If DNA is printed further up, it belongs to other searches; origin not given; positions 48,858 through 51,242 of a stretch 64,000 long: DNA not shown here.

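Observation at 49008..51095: Bacterial-type CBS-DHH-DHHA2 (family II) pyrophosphatase in a eukaryotic chromosome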

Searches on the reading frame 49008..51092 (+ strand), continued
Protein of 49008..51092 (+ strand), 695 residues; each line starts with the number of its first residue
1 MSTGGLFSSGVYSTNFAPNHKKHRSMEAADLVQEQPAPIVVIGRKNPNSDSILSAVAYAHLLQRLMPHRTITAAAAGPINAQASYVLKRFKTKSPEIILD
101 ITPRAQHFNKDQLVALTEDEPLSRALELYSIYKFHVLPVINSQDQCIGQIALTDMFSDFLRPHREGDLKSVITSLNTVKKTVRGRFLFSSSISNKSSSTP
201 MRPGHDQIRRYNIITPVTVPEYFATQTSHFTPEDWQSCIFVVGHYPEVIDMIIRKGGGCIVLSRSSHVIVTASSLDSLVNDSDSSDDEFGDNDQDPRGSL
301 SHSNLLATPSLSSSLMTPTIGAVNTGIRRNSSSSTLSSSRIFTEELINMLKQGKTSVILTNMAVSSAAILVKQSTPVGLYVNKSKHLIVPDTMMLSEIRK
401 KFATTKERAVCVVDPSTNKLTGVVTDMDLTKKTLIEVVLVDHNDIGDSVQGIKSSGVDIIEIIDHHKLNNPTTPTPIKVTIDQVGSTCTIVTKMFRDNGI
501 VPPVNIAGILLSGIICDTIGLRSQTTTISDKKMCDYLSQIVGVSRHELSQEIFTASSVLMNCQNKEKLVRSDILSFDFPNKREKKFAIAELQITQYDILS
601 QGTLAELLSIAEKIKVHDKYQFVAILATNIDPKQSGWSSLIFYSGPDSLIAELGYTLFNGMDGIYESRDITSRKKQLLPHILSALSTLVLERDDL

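Call 42: find_encoding_contigs(protein=P0006, flank=10000, max_places=1)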
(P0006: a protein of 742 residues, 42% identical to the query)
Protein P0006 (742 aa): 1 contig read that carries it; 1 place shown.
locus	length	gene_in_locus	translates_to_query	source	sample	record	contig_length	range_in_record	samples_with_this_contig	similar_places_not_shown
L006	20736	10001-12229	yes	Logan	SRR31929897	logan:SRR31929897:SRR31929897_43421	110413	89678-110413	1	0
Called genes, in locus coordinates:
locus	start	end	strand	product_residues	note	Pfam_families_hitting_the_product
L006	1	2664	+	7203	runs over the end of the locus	-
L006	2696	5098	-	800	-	PF22600:MTPAP-like_central (faint), PF03828:PAP_assoc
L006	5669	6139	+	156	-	PF00179:UQ_con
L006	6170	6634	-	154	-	-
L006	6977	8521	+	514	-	PF00118:Cpn60_TCP1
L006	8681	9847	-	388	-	PF00226:DnaJ, PF01556:DnaJ_C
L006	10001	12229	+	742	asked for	PF00571:CBS (weak), PF01368:DHH, PF02833:DHHA2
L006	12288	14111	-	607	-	-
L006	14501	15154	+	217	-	PF00687:Ribosomal_L1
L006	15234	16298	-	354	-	-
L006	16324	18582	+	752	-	PF07004:SHIPPO-rpt (faint)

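Call 43: find_encoding_contigs(protein=P0074, flank=10000, max_places=1)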
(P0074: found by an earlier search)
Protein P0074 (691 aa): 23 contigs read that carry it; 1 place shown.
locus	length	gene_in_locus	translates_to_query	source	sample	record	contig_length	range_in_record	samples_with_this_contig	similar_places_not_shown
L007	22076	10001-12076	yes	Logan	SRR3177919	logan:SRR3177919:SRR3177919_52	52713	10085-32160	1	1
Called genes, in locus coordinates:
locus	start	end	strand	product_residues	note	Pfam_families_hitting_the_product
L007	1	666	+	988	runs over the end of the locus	-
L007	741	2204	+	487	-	-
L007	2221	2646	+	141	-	-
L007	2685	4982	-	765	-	PF03635:Vps35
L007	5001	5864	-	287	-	PF12796:Ank_2, PF13637:Ank_4 (faint), PF00023:Ank (faint), PF13606:Ank_3 (faint), PF13857:Ank_5 (faint), PF12796:Ank_2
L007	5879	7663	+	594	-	-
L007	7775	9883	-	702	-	-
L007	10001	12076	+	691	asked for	PF01368:DHH, PF00571:CBS (weak), PF02833:DHHA2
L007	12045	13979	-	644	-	-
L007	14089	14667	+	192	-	-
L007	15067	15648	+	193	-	-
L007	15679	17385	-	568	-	-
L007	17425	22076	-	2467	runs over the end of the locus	PF14666:RICTOR_M (faint), PF14663:RasGEF_N_2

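Call 46: predict_structure(alignment_id=A3)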
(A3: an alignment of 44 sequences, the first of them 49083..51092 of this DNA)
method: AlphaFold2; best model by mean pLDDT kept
length: 670 residues; sequences in the alignment: 44
mean_pLDDT: 80.8   pTM: 0.68
mean pLDDT of the five models: 80.8, 80.3, 80.3, 79.6, 78.8
residues with pLDDT >= 90: 337; 70-90: 199; 50-70: 40; < 50: 94
segments of 3 or more residues with pLDDT < 50: 1-6, 167-178, 241-313
pLDDT, mean of each block of 10 residues (from residue 1): 50 94 95 98 96 92 97 95 86 93 88 93 89 70 86 92 65 43 88 83 90 91 91 86 43 36 32 28 27 29 32 65 85 92 92 89 93 89 91 93 88 93 92 94 72 91 98 97 98 85 96 96 86 76 89 79 84 75 94 94 70 83 90 88 83 90 66
secondary structure, 60 per line:
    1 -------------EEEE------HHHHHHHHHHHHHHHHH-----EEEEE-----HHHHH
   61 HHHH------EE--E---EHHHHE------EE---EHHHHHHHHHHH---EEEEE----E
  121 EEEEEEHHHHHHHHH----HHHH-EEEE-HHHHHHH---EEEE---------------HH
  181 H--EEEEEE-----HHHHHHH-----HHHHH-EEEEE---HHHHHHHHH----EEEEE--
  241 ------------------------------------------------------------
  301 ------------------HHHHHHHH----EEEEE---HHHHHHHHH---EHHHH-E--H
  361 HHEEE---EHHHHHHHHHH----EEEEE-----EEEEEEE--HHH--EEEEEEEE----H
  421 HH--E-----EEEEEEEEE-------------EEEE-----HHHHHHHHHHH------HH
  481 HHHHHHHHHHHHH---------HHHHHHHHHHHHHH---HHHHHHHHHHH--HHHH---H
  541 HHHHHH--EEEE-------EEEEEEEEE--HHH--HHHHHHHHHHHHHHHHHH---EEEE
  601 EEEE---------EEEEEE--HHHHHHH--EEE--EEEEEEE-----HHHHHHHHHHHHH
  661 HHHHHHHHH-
elements in order: E14-17 H24-40 E46-50 H56-64 H80-83 H97-107 E111-115 E120-126 H127-135 H140-143 E145-148 H150-156 E160-163 E184-189 H195-201 H207-211 E213-217 H221-229 E234-238 H319-326 E331-335 H339-347 H352-355 E363-365 H370-379 E384-388 E394-400 E408-415 E431-439 E453-456 H462-472 H479-493 H503-516 H520-530 H533-536 H540-546 E549-552 E560-568 H576-593 E597-604 E614-619 H622-628 E631-633 E636-642 H648-669

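Call 49: fold_search(model_id=the predicted structure, library=pdb)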
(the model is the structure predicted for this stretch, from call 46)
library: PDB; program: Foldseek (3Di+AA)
matches with E <= 10: 1182; with E <= 0.001: 62
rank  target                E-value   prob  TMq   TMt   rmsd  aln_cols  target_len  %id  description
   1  1wpp_A                2.0e-21  1.00  0.30  0.58   4.6       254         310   27  Structure of Streptococcus gordonii inorganic pyrophosphatase (released 2004-11-23)
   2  1k20_A                5.2e-21  1.00  0.26  0.49   6.6       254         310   27  Inorganic Pyrophosphatase (family II) from Streptococcus gordonii at 1.5 A resolution (released 2001-10-31)
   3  1k23_C                7.0e-21  1.00  0.29  0.56  11.4       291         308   25  Inorganic Pyrophosphatase (Family II) from Bacillus subtilis (released 2001-10-31)
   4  2enx_A                9.8e-21  1.00  0.27  0.50   6.4       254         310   28  Structure of the family II inorganic pyrophosphatase from Streptococcus agalactiae at 2.8 resolution (released 2007-05-29)
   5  1i74_A                1.2e-20  1.00  0.28  0.52   6.9       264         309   26  STREPTOCOCCUS MUTANS INORGANIC PYROPHOSPHATASE (released 2001-06-06)
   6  1k23_A                1.6e-20  1.00  0.36  0.72  10.2       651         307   14  Inorganic Pyrophosphatase (Family II) from Bacillus subtilis (released 2001-10-31)
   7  4rpa_A                1.7e-20  1.00  0.26  0.47   7.5       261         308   28  Crystal structure of inorganic pyrophosphatase from Staphylococcus aureus in complex with Mn2+ (released 2015-01-21)
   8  1wpm_A                1.9e-20  1.00  0.27  0.50   6.3       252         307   28  Structure of Bacillus subtilis inorganic pyrophosphatase (released 2004-11-23)
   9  2iw4_B                6.3e-20  1.00  0.27  0.50   6.4       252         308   28  CRYSTAL STRUCTURE OF BASILLUS SUBTILIS FAMILY II INORGANIC PYROPHOSPHATASE MUTANT, H98Q, IN COMPLEX WITH PNP (released 2006-11-07)
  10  2iw4_A                7.5e-20  1.00  0.27  0.51   6.3       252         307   28  CRYSTAL STRUCTURE OF BASILLUS SUBTILIS FAMILY II INORGANIC PYROPHOSPHATASE MUTANT, H98Q, IN COMPLEX WITH PNP (released 2006-11-07)
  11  2eb0_B                1.8e-19  1.00  0.25  0.46   7.5       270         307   28  Crystal structure of Methanococcus jannaschii putative family II inorganic pyrophosphatase (released 2007-08-07)
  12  2eb0_A                3.9e-19  1.00  0.26  0.49   6.8       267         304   27  Crystal structure of Methanococcus jannaschii putative family II inorganic pyrophosphatase (released 2007-08-07)
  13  9m0m                  5.1e-19  1.00  0.26  0.48   6.4       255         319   24  Crystal structure of a thermophilic family II inorganic pyrophosphatase in Thermodesulfobacterium commune (released 2026-03-04)
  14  6ll7_A                1.0e-18  1.00  0.29  0.56   5.9       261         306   27  Type II inorganic pyrophosphatase (PPase) from the psychrophilic bacterium Shewanella sp. AS-11, Mn-activated form (released 2020-03-25)
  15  3l2b_A                2.0e-13  1.00  0.31  0.81   5.6       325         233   13  Crystal structure of the CBS and DRTGG domains of the regulatory region of Clostridium perfringens pyrophosphatase com (released 2010-04-21)
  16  3l31_A                5.6e-13  1.00  0.31  0.82   5.8       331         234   13  Crystal structure of the CBS and DRTGG domains of the regulatory region of Clostridium perfringens pyrophosphatase com (released 2010-04-21)
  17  3l2b_B                7.4e-13  1.00  0.30  0.81   6.0       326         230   13  Crystal structure of the CBS and DRTGG domains of the regulatory region of Clostridium perfringens pyrophosphatase com (released 2010-04-21)
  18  2qb6_B                3.1e-12  1.00  0.24  0.37   7.9       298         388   17  Saccharomyces cerevisiae cytosolic exopolyphosphatase, sulfate complex (released 2007-12-11)
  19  2qb7_B                3.2e-12  1.00  0.24  0.37   7.3       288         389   18  Saccharomyces cerevisiae cytosolic exopolyphosphatase, phosphate complex (released 2007-12-11)
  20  2qb6_A                5.4e-12  1.00  0.24  0.36   7.7       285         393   19  Saccharomyces cerevisiae cytosolic exopolyphosphatase, sulfate complex (released 2007-12-11)
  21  3l31_B                6.4e-12  1.00  0.31  0.83   5.7       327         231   12  Crystal structure of the CBS and DRTGG domains of the regulatory region of Clostridium perfringens pyrophosphatase com (released 2010-04-21)
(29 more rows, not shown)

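Call 61: list_cluster_members(proteins=[P0098, P0101, P0099, P0180, P0064, P0100, P0176, P0113, P0145, P0097])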
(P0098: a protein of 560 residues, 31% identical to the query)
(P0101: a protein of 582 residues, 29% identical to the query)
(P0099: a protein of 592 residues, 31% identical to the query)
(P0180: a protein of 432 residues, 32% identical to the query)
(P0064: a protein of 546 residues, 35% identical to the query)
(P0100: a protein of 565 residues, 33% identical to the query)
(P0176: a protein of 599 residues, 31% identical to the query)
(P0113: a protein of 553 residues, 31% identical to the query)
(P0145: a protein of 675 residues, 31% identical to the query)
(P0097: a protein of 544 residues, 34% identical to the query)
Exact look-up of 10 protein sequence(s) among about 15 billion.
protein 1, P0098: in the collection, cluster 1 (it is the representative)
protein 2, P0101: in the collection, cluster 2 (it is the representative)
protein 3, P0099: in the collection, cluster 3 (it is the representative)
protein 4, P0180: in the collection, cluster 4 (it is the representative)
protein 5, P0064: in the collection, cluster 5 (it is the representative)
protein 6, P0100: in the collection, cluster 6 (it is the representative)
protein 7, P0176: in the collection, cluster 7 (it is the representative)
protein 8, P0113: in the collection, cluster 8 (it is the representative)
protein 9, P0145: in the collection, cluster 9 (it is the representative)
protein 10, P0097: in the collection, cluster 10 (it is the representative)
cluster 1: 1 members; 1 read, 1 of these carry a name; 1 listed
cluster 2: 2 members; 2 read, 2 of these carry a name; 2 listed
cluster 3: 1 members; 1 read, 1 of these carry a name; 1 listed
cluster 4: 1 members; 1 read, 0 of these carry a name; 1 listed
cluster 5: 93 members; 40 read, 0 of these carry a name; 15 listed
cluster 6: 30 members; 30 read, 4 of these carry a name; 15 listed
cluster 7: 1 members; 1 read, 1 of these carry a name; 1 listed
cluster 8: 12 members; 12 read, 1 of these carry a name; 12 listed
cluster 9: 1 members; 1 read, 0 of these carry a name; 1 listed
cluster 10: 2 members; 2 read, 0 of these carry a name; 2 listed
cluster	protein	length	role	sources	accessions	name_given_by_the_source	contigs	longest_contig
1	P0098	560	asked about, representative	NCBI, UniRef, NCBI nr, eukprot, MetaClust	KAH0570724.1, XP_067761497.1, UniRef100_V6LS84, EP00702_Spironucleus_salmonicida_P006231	Inorganic diphosphatase [Spironucleus salmonicida] | Inorganic diphosphatase n=1 Tax=Spironucleus salmonicida TaxID=348837 RepID=V6LS84_9EUKA | EST47522.1 Inorganic diphosphatase [Spironucleus salmonicida]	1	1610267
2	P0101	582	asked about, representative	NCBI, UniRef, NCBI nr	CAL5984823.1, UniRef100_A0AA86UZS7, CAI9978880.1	Inorganic_diphosphatase [Hexamita inflata] | Inorganic diphosphatase n=1 Tax=Hexamita inflata TaxID=28002 RepID=A0AA86UZS7_9EUKA | Inorganic diphosphatase [Hexamita inflata]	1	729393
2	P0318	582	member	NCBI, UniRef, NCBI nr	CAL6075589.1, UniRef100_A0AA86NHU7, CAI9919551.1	Inorganic_diphosphatase [Hexamita inflata] | Inorganic diphosphatase n=1 Tax=Hexamita inflata TaxID=28002 RepID=A0AA86NHU7_9EUKA | Inorganic diphosphatase [Hexamita inflata]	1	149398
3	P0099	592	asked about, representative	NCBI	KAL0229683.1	hypothetical protein PCE1_003251 [Barthelona sp. PCE]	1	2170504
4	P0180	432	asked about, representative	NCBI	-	-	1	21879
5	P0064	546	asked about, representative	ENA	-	-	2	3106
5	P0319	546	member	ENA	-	-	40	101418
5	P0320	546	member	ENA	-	-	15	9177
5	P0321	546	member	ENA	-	-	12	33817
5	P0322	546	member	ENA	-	-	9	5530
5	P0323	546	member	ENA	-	-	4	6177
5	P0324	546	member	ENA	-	-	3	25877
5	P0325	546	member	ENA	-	-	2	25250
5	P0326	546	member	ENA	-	-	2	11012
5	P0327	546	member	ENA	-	-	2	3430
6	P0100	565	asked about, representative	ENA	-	-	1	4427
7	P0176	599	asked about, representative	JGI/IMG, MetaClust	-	\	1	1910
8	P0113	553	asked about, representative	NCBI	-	-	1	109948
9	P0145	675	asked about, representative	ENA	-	-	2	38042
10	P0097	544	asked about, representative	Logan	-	-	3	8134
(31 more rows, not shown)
